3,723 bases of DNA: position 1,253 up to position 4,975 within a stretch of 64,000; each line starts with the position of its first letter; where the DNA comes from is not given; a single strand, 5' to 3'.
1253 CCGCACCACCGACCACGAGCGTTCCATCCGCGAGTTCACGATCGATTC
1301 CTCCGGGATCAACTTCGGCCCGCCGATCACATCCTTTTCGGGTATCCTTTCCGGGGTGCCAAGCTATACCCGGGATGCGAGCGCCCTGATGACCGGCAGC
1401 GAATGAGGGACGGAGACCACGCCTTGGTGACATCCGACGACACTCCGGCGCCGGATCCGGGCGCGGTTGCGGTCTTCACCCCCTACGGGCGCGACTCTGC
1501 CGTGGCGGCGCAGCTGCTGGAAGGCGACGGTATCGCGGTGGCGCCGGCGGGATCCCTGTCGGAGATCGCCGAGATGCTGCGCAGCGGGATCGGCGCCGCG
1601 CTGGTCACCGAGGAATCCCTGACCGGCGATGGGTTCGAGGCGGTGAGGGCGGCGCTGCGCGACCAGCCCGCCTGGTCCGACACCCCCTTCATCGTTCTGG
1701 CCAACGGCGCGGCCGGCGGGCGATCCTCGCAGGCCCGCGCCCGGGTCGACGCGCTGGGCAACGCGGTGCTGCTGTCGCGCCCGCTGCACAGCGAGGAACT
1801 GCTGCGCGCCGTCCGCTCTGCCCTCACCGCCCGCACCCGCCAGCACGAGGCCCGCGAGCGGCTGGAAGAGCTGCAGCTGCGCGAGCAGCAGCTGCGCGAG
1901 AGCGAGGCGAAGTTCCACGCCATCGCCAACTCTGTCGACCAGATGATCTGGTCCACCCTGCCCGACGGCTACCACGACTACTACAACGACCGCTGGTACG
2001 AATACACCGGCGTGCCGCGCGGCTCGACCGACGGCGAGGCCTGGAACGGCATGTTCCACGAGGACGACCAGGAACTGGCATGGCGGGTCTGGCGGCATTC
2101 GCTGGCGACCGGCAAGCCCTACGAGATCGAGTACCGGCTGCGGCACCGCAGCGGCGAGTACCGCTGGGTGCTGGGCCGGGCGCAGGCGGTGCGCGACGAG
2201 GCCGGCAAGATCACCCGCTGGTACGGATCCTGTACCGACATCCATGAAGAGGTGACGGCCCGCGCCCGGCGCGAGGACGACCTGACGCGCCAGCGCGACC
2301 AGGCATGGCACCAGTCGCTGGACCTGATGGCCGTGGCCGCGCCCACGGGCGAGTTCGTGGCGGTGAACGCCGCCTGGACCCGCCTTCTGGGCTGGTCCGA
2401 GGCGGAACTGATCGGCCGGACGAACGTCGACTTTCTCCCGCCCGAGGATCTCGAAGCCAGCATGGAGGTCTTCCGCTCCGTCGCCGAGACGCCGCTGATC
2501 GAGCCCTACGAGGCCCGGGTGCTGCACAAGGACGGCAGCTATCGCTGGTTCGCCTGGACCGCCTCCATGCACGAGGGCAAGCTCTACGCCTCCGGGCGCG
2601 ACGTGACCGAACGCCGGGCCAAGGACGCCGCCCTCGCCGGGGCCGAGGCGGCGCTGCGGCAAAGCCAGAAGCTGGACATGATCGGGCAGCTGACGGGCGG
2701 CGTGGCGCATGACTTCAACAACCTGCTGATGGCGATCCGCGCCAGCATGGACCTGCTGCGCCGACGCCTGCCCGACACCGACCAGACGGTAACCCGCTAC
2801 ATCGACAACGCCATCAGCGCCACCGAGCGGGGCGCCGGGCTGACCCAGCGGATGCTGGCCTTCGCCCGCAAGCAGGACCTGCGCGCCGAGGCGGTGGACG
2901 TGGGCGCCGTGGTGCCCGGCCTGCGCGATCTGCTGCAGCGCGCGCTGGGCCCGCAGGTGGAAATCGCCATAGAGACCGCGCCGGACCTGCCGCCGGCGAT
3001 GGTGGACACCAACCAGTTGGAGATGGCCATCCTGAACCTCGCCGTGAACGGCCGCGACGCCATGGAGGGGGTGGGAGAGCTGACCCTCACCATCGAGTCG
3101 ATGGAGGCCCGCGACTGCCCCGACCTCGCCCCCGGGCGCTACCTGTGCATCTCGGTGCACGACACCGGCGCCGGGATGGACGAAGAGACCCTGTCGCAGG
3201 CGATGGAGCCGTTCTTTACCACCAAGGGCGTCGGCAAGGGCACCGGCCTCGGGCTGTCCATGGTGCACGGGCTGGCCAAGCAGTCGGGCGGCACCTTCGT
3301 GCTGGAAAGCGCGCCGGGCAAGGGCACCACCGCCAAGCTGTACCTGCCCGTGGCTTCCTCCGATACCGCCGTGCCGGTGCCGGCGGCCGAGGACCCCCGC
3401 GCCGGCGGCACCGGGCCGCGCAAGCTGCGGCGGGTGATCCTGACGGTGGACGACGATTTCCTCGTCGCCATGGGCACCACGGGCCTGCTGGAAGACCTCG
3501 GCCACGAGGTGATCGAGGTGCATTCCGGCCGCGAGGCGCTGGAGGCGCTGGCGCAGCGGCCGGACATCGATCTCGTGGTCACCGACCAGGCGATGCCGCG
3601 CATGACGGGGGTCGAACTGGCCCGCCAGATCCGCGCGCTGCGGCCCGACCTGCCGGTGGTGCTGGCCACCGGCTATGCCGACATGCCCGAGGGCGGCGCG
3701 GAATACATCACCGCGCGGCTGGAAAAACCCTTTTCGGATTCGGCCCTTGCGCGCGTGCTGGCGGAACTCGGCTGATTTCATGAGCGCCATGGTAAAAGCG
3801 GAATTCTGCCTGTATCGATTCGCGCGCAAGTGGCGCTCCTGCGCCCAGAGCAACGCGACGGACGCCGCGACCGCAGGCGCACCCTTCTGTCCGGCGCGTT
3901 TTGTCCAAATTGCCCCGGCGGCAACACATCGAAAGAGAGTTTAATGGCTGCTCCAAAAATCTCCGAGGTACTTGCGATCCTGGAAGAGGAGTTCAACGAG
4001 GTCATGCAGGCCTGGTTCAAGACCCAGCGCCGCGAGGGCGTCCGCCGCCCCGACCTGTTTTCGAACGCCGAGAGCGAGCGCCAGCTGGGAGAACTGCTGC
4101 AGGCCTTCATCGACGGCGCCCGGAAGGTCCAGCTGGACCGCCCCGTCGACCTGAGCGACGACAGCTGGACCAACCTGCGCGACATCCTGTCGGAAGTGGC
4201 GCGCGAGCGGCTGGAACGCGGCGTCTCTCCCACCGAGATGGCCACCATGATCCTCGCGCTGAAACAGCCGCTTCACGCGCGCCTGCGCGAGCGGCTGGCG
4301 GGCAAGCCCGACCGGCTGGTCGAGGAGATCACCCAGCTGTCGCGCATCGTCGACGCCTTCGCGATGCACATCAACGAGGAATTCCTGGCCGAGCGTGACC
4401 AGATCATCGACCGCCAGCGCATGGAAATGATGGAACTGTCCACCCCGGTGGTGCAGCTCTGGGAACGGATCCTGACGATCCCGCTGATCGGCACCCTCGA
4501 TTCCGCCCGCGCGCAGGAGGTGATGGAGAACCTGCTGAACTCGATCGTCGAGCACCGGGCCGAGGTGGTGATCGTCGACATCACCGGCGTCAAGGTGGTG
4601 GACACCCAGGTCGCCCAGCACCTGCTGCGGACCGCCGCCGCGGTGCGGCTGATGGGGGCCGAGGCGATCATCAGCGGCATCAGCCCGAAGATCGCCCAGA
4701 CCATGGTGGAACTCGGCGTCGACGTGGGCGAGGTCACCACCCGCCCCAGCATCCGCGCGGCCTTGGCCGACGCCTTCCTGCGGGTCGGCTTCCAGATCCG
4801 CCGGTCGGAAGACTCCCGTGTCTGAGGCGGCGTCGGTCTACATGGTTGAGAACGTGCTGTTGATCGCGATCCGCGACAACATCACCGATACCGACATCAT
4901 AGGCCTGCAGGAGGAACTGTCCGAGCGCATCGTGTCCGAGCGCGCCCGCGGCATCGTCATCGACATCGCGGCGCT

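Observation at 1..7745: KaiC-type ATPase operon abutting a sigma-B-less stressosome whose terminal output is a HisKA_2 histidine kinase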

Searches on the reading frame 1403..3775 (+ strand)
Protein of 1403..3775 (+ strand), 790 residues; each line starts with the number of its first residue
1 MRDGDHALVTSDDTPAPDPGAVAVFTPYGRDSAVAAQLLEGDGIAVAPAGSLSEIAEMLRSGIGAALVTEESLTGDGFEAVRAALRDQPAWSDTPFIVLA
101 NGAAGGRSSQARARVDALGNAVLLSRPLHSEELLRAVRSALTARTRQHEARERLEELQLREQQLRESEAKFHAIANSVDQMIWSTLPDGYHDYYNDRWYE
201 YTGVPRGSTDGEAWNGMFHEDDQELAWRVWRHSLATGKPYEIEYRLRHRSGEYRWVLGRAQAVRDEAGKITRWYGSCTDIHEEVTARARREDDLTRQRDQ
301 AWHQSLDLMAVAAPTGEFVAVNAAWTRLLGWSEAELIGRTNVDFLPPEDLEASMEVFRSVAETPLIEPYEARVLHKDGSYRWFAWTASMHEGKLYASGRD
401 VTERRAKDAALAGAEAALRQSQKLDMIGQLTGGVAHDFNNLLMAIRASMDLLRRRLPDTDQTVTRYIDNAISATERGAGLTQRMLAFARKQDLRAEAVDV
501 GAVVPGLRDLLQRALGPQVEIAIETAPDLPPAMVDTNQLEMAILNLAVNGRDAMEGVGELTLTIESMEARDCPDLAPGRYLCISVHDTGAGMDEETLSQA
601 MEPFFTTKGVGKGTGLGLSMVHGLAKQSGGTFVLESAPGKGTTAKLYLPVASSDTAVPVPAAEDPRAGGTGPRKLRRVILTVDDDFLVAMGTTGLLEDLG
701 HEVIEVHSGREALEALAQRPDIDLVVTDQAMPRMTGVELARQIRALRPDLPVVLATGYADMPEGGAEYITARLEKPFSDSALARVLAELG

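Call 3: search_protein_families(library=pfam, proteins=[window:1403-3775:+], max_evalue=0.01)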
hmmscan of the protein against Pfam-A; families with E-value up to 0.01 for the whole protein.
window:1403-3775:+ (790 aa): 10 families
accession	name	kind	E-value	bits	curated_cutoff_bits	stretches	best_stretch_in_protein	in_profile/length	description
PF08447.18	PAS_3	-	8.2e-34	116.2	25.6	2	193-275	3-87/89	PAS fold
PF08448.16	PAS_4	-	2e-19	70.3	23.1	2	303-406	2-110/110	PAS fold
PF02518.31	HATPase_c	-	4.2e-19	69.5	26.4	1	535-651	2-110/111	Histidine kinase-, DNA gyrase B-, and HSP90-like ATPase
PF00072.30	Response_reg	-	5e-19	69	30.2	1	679-782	1-106/111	Response regulator receiver domain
PF13426.13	PAS_9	-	2.1e-15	57.3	27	2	181-282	3-103/103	PAS domain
PF00989.32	PAS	-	2.8e-14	53.5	22.6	2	303-388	8-94/113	PAS fold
PF00512.31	HisKA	-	5.1e-08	33.3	26.9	1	428-491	3-64/66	His Kinase A (phospho-acceptor) domain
PF13188.13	PAS_8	-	3.9e-06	27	21.8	0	304-358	9-62/65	PAS domain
PF14598.12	PAS_11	-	0.0018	18.7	25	0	208-264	31-87/109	PAS domain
PF03709.21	OKR_DC_1_N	-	0.0079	16.9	29.3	0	696-756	13-70/111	Orn/Lys/Arg decarboxylase, N-terminal domain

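Call 9: search_protein_families(library=ncbifam, proteins=[window:1403-3775:+], max_evalue=0.001)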
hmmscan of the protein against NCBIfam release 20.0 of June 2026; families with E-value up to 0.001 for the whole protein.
window:1403-3775:+ (790 aa): 115 families (the best 25 are shown)
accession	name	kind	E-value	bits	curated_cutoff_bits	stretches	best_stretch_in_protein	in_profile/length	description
NF010076.0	PRK13557.1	subfamily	7e-104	348.2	631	1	318-762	55-502/540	histidine kinase famiy protein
NF046020.1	HisKinCckABruc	equivalog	8.2e-86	288.6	1000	1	400-783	460-860/868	cell cycle histidine kinase CckA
NF046026.1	HisKinCckACaul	equivalog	5.4e-75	252.8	1000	1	414-760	289-643/678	cell cycle histidine kinase CckA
NF010411.0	PRK13837.1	equivalog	4.7e-64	216.7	647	1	402-787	425-809/828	two-component system VirA-like sensor kinase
NF052573.1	HisKinEspAMyxo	equivalog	1.2e-50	172.3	1400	1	221-762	184-719/755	serine histidine kinase EspA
NF052574.1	HisKinEspCMyxo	equivalog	2.7e-50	171.3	1200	1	317-754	309-744/785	serine histidine kinase EspC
NF041880.1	EPS_EpsF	equivalog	5e-48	163.8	900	3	71-283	48-260/492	response regulator EpsF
NF008468.0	PRK11360.1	equivalog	4.9e-44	150.7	646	1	315-654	287-612/616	two-component system sensor histidine kinase AtoS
TIGR00229.1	sensory_box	domain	4.2e-34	117.4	22.9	2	299-407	8-122/126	PAS domain S-box protein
NF041777.1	sens_FixL_Rhizob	equivalog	6e-32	110.9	850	1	216-653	44-484/485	sensor protein FixL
NF007688.0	PRK10364.1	equivalog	2.4e-31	109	479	1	415-652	228-453/460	two-component system sensor histidine kinase ZraS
NF047466.1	hybrid_RR_LvrB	exception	3.6e-31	108.7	500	1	414-650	139-376/377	hybrid histidine kinase/response regulator LvrB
NF008302.0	PRK11091.1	equivalog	6.9e-30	103.9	838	1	278-788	134-641/779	aerobic respiration two-component sensor histidine kinase ArcB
NF038348.1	T2SS_HK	subfamily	6.6e-28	97.4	450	1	463-650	397-573/574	histidine kinase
TIGR02956.1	TMAO_torS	equivalog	3.3e-27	95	676.5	1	494-749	533-773/967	TMAO reductase system sensor histidine kinase/response regulator TorS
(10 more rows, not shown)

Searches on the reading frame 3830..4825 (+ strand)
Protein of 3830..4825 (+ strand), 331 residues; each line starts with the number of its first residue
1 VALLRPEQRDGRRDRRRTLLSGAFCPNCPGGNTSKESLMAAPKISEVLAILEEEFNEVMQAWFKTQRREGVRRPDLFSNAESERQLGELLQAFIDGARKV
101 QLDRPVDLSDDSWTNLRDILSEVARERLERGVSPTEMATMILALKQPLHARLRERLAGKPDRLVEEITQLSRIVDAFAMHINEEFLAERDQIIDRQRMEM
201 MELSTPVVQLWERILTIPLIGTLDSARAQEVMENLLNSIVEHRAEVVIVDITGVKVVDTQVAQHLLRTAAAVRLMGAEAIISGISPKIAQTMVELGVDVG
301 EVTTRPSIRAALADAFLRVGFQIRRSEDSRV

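Call 3: search_protein_families(library=pfam, proteins=[window:3830-4825:+], max_evalue=0.01)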
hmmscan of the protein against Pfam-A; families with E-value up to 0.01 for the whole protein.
window:3830-4825:+ (331 aa): 3 families
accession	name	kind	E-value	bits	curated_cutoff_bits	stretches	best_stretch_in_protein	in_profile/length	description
PF14361.12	RsbRD_N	-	2.6e-17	63.8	24.3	1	50-152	4-103/104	RsbT co-antagonist protein rsbRD N-terminal domain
PF01740.26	STAS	-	2e-15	56.9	22.6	1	210-309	6-104/106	STAS domain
PF13466.11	STAS_2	-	6.8e-06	26.6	29.2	1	219-298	3-80/80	STAS domain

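Call 9: search_protein_families(library=ncbifam, proteins=[window:3944-4825:+], max_evalue=0.001)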
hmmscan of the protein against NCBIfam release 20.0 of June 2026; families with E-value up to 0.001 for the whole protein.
window:3944-4825:+ (293 aa): 2 families
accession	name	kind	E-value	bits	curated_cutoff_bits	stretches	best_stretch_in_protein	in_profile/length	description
NF052652.1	YtvA_fam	equivalog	1e-24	87.4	250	1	151-274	120-243/243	YtvA family blue-light photoreceptor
TIGR00377.1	ant_ant_sig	superfamily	4.1e-05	23.4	53.45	1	174-254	11-91/108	anti-sigma factor antagonist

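Call 34: search_solved_structures(query=window:3944-4822:+, max_evalue=0.01, show_alignments=3)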
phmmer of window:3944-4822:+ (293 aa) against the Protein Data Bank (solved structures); distinct sequences matched with E-value up to 0.01: 18.
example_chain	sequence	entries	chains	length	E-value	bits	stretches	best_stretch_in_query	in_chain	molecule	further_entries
7o0i_B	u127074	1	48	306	7.4e-37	130.9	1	153-285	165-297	Anti-anti-sigma factor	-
6qcm_CD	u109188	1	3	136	3.3e-31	112.4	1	155-277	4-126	RsbR protein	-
9o3o_A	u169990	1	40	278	4.2e-31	112.1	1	153-278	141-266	STAS domain-containing protein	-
9o4r_A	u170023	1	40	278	4.2e-31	112.1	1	153-278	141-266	RsbR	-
7b0u_A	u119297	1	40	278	4.3e-31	112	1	153-278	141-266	RsbR protein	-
9o5l_A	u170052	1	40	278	5.8e-31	111.6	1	153-278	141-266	STAS domain-containing protein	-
6qcm_CB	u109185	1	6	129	1.4e-30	110.3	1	162-277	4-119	RsbR protein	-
6qcm_AB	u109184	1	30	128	2.1e-30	109.8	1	162-277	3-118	RsbR protein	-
9o3z_A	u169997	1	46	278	2.1e-30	109.8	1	153-278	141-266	RsbR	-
9o4h_A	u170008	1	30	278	2.9e-30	109.3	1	153-278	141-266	RsbR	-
6qcm_AD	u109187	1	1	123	5.9e-25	91.9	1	155-251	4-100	RsbR protein,RsbR protein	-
6jhk_A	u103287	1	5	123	2e-13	54.1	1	166-273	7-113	RsbS negative regulator of sigma-B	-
2mwg_A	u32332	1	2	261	4.4e-13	53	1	150-273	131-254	Blue-light photoreceptor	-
6qcm_A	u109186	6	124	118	2e-12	50.9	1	167-273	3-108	RsbS protein | RsbT antagonist protein RsbS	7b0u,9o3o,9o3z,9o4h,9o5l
9o4r_a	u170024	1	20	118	2.9e-12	50.3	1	167-273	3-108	RsbT antagonist protein RsbS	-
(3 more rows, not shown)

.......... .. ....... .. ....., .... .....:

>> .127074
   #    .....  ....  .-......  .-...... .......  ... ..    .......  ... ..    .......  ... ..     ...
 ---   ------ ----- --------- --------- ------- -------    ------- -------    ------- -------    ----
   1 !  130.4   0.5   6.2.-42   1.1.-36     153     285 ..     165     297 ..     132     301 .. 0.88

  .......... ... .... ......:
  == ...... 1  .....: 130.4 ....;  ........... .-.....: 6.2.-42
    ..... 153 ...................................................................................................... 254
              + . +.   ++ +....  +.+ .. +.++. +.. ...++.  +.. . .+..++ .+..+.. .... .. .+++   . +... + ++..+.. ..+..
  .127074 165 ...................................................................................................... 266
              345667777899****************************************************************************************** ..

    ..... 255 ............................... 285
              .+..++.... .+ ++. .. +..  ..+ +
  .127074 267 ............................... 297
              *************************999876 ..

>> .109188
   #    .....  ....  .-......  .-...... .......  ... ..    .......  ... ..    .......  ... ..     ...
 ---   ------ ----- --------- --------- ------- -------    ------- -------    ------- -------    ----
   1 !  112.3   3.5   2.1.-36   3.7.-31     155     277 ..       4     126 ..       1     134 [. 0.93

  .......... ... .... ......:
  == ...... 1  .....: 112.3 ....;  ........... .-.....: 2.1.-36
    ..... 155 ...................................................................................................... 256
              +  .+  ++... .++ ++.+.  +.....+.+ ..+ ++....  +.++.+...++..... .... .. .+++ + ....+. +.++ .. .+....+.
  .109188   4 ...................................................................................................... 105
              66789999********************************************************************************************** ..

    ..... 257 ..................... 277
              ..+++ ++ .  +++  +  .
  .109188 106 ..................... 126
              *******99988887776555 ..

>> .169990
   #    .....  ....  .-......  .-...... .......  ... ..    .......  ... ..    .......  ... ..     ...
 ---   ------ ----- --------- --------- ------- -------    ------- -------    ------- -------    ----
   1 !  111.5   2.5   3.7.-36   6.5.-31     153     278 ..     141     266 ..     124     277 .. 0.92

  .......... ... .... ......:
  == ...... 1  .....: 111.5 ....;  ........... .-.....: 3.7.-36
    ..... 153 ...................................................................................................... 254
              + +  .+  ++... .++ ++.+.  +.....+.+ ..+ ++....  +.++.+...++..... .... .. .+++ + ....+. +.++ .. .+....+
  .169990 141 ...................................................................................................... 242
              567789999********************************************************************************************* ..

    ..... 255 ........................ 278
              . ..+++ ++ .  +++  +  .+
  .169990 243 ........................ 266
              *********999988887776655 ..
